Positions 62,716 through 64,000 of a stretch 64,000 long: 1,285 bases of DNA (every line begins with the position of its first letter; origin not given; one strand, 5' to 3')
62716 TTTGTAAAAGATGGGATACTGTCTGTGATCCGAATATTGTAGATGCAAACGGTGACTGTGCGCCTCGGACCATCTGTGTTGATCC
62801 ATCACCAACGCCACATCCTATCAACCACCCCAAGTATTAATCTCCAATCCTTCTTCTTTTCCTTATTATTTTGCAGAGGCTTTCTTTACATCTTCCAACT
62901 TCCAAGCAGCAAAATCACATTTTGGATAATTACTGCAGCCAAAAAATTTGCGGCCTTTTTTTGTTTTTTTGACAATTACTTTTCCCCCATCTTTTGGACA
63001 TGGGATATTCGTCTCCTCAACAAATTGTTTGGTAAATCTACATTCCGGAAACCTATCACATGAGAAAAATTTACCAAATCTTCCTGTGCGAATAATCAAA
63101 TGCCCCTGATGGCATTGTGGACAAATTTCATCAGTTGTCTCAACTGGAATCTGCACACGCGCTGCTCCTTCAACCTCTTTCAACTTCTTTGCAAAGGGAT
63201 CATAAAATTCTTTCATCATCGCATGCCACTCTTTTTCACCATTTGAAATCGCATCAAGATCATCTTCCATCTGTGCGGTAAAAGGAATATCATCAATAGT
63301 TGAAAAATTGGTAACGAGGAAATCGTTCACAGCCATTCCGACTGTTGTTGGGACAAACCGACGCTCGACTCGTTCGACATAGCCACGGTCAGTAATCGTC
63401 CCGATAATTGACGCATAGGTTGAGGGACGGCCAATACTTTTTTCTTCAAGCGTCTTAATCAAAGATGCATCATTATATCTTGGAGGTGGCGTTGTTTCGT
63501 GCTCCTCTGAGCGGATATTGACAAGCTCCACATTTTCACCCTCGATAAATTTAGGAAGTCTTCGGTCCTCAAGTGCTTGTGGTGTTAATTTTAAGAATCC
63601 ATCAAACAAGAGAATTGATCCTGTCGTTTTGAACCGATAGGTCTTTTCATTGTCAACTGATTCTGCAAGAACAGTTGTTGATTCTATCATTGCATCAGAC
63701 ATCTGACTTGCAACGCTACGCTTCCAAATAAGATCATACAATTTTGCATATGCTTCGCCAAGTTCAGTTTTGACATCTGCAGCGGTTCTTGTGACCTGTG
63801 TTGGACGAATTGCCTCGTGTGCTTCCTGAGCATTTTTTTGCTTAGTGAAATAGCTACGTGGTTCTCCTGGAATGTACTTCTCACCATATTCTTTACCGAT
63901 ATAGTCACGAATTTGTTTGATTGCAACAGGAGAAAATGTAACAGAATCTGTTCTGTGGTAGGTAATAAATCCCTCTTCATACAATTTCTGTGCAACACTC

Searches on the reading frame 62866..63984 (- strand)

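Call 41: search_protein_families(library=pfam, proteins=[window:62866-63984:-], max_evalue=0.0001)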
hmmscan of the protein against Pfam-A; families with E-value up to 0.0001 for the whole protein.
window:62866-63984:- (372 aa): 2 families
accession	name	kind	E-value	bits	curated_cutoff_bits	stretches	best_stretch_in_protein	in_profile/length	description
PF01131.25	Topoisom_bac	-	3.1e-73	247.6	35.1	1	1-258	153-411/411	DNA topoisomerase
PF01396.24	Zn_ribbon_Top1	-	1.9e-26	92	32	2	286-321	2-36/39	Topoisomerase DNA binding C4 zinc finger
